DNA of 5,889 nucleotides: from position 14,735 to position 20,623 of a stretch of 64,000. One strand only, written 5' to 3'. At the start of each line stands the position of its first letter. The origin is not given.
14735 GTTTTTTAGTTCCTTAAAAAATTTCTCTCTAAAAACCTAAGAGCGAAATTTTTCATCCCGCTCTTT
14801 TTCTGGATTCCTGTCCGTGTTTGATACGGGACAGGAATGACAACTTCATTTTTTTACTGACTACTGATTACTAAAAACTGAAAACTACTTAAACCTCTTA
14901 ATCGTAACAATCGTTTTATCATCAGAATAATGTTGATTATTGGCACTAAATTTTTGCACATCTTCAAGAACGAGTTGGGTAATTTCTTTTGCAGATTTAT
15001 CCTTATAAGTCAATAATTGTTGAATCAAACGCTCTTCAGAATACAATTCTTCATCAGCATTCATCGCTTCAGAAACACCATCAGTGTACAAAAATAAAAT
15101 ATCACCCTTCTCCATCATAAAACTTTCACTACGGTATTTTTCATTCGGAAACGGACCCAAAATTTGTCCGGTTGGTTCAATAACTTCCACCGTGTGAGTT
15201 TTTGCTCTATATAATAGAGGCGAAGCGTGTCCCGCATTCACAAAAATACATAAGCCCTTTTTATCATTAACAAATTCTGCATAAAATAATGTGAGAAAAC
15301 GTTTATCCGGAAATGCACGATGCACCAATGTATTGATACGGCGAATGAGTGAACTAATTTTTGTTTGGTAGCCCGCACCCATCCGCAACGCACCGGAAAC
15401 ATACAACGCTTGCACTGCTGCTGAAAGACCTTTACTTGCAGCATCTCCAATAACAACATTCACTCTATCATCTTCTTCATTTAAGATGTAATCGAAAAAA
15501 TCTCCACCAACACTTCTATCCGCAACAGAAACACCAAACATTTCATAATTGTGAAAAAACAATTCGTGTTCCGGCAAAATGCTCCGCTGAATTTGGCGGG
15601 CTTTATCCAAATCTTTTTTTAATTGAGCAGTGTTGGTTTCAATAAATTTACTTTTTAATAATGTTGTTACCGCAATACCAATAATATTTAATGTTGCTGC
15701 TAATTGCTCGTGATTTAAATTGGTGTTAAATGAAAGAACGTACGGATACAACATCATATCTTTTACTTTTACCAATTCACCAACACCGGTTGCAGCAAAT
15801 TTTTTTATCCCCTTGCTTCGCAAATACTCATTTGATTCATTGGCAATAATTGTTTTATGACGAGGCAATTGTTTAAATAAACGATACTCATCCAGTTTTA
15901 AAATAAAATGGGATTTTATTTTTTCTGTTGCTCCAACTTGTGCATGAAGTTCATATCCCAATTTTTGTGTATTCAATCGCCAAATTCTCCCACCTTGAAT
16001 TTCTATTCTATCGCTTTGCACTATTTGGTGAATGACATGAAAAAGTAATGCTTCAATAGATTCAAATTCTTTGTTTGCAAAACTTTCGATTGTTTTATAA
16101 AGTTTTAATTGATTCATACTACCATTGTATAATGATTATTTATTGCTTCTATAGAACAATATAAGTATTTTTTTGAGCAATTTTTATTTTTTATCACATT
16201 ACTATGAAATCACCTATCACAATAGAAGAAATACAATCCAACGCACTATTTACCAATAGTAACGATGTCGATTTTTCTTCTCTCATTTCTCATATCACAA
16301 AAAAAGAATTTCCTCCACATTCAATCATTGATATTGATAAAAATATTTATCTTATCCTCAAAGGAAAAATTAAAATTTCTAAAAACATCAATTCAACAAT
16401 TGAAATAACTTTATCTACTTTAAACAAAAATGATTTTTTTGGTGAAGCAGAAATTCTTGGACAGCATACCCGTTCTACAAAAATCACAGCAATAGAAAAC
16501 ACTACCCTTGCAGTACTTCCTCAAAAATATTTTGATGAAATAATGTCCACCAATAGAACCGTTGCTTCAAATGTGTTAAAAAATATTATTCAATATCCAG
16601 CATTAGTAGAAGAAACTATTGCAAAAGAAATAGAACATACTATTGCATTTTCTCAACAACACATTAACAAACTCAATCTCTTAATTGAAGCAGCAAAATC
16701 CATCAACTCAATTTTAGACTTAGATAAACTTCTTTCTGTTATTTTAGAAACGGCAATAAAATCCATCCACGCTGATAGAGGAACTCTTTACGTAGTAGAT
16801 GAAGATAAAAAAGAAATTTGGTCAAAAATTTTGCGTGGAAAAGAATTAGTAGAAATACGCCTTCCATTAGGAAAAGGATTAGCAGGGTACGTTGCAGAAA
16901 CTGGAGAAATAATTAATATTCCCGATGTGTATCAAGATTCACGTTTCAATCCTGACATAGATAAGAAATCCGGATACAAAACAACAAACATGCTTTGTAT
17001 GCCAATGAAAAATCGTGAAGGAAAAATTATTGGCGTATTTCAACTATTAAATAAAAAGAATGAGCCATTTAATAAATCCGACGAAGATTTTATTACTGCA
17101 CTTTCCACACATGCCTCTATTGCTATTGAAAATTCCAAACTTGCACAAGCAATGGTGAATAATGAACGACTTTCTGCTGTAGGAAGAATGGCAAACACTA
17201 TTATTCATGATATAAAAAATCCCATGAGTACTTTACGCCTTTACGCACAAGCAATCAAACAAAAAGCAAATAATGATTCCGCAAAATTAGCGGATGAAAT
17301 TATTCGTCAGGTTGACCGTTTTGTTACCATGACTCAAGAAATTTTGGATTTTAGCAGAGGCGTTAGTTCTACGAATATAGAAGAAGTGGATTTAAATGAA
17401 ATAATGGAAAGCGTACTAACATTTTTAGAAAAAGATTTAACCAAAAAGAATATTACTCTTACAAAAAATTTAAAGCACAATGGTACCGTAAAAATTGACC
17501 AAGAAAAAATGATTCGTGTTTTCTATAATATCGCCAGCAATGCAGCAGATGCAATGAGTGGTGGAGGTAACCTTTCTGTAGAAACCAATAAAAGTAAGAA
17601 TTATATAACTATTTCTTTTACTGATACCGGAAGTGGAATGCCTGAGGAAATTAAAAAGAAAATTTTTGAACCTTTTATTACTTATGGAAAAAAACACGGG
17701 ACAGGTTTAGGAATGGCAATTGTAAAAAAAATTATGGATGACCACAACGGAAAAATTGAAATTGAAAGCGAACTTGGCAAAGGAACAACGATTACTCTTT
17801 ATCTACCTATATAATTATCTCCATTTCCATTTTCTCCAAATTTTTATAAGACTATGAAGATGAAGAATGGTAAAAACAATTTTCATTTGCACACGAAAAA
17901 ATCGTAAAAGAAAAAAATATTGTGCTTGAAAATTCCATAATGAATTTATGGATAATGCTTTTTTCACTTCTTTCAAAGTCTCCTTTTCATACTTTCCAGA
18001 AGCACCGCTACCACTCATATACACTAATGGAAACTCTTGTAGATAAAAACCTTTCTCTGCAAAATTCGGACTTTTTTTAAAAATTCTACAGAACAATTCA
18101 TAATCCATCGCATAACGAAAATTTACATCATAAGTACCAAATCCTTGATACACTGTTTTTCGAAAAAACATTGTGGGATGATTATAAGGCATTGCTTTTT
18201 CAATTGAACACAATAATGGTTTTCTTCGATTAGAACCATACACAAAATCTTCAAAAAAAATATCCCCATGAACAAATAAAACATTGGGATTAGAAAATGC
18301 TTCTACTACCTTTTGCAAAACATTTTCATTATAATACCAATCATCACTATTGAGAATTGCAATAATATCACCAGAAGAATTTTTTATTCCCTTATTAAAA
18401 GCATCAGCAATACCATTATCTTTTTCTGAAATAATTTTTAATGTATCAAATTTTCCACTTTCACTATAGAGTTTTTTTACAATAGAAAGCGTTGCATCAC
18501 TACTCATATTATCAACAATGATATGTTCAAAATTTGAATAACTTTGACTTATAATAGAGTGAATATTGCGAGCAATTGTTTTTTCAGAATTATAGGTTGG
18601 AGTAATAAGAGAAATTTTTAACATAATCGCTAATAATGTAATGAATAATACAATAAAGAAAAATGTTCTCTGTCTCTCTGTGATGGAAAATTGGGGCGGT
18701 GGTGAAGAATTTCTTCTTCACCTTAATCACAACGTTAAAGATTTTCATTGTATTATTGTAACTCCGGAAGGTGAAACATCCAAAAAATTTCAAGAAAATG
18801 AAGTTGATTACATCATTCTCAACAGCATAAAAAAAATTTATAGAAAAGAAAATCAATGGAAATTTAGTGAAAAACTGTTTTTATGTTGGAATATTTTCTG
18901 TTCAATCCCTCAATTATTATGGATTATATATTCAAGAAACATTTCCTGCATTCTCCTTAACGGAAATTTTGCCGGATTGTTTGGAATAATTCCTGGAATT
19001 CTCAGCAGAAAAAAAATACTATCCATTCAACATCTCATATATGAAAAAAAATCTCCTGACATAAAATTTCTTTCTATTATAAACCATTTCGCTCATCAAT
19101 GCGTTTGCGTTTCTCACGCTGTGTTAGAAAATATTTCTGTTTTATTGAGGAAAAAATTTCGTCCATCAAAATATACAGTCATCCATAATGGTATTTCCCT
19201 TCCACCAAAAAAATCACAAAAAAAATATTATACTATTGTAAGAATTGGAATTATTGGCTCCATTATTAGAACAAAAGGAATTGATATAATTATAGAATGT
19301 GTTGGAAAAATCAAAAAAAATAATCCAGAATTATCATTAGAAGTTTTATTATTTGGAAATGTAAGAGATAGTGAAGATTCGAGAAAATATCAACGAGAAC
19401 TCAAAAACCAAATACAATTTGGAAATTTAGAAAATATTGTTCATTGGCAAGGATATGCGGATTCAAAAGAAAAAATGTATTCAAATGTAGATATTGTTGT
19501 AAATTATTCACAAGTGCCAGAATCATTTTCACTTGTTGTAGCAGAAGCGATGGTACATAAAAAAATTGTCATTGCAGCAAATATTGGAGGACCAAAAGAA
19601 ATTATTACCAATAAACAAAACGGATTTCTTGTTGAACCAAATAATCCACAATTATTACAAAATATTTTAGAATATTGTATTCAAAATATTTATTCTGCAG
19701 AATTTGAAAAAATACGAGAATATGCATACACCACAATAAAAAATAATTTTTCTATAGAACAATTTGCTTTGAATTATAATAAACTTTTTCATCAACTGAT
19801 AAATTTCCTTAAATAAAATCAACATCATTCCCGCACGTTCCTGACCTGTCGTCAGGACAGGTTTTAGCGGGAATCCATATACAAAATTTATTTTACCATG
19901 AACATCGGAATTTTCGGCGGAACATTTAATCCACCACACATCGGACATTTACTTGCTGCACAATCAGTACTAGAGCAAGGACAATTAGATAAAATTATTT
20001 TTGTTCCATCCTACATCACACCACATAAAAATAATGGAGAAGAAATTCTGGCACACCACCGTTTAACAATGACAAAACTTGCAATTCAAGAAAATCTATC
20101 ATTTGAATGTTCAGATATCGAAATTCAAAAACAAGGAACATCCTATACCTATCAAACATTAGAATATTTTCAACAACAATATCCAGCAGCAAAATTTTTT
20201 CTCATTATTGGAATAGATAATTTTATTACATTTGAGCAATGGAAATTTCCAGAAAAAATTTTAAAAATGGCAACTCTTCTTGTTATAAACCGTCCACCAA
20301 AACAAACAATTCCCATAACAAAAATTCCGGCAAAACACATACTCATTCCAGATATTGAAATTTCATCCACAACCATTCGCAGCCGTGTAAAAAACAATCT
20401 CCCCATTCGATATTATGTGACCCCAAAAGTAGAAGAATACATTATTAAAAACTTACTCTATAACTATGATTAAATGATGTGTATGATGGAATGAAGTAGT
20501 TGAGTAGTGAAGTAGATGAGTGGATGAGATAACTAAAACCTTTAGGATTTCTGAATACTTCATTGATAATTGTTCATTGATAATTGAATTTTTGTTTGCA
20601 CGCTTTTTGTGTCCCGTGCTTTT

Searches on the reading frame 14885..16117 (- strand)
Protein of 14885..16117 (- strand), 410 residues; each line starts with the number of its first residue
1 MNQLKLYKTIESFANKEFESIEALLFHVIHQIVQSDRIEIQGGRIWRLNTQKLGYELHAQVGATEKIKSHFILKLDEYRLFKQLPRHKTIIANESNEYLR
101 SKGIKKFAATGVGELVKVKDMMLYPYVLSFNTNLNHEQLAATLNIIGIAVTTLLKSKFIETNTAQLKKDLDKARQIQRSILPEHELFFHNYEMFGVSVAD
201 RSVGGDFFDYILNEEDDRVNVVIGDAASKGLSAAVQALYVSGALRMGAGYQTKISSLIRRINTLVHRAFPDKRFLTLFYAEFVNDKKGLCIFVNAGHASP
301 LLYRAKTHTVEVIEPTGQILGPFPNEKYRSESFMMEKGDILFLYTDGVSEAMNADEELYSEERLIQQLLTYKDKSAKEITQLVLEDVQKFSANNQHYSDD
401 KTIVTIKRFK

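Call 65: search_protein_families(library=pfam, max_evalue=1e-8, proteins=[window:14885-16117:-])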
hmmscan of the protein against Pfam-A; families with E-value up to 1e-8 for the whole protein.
window:14885-16117:- (410 aa): 1 family
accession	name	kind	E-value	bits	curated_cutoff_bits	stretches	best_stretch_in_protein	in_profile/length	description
PF07228.17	SpoIIE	-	4.5e-45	154.4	25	1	216-408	2-191/192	Stage II sporulation protein E (SpoIIE)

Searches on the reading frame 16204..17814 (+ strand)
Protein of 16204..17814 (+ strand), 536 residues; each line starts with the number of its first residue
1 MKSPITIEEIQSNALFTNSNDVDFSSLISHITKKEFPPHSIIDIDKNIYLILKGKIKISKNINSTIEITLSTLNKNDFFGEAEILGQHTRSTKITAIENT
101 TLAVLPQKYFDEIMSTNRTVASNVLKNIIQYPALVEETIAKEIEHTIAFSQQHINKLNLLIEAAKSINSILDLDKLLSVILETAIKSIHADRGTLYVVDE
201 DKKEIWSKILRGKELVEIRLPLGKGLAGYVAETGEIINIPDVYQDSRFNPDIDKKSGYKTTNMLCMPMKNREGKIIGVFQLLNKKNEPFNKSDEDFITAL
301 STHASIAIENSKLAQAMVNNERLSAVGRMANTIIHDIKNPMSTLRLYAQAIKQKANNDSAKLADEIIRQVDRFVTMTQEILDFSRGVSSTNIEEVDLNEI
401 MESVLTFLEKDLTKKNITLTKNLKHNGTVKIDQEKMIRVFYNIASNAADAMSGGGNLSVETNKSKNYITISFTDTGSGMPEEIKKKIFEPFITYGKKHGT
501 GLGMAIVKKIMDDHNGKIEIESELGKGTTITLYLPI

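Call 65: search_protein_families(library=pfam, max_evalue=1e-8, proteins=[window:16204-17814:+])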
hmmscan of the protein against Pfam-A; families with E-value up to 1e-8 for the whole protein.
window:16204-17814:+ (536 aa): 6 families
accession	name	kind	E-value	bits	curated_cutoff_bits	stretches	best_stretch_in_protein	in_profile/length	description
PF02518.31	HATPase_c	-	4.6e-26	91.9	26.4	1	432-535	2-108/111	Histidine kinase-, DNA gyrase B-, and HSP90-like ATPase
PF01590.32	GAF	-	2.1e-20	74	22.4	1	172-308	1-133/133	GAF domain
PF13185.12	GAF_2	-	1.4e-17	64.6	28.6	1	171-309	2-136/136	GAF domain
PF00027.35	cNMP_binding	-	5.5e-14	52.4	27.5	1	44-117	16-89/89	Cyclic nucleotide-binding domain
PF00512.31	HisKA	-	1.6e-11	44.6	26.9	1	327-385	3-62/66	His Kinase A (phospho-acceptor) domain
PF13492.12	GAF_3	-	4e-11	43.9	27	1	172-310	1-129/129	GAF domain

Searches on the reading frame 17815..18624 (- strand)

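Call 65: search_protein_families(library=pfam, max_evalue=1e-8, proteins=[window:17815-18624:-])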
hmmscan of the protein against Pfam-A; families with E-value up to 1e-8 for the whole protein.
window:17815-18624:- (269 aa): 3 families
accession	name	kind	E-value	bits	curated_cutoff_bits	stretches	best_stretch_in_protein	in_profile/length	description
PF00535.33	Glycos_transf_2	-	5.1e-30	105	23.3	1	5-149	1-139/168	Glycosyl transferase family 2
PF10111.15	Glyco_tranf_2_2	-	6.6e-11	42.6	27.3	0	5-101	1-98/276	Glycosyltransferase like family 2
PF13641.12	Glyco_tranf_2_3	-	4.2e-09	37.2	27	0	4-121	3-122/230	Glycosyltransferase like family 2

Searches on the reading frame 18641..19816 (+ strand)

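Call 65: search_protein_families(library=pfam, max_evalue=1e-8, proteins=[window:18641-19816:+])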
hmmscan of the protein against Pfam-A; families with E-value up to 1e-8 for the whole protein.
window:18641-19816:+ (391 aa): 2 families
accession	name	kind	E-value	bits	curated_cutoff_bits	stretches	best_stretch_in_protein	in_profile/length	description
PF00534.26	Glycos_transf_1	-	1.3e-25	90.4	26.4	1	202-362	18-169/172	Glycosyl transferases group 1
PF13692.12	Glyco_trans_1_4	-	3.5e-23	82.9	27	1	201-348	3-141/142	Glycosyl transferases group 1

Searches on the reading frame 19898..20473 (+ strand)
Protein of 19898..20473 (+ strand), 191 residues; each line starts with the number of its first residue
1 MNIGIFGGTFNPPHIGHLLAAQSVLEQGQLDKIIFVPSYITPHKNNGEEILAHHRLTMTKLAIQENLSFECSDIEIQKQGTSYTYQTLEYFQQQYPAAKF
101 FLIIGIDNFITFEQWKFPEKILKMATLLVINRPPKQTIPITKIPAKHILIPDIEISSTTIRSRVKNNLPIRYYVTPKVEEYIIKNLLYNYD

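Call 65: search_protein_families(library=pfam, max_evalue=1e-8, proteins=[window:19898-20473:+])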
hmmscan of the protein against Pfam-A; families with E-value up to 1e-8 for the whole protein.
window:19898-20473:+ (191 aa): 1 family
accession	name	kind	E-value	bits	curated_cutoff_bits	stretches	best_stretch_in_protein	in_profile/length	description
PF01467.32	CTP_transf_like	-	3.3e-24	86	21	1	5-163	1-133/133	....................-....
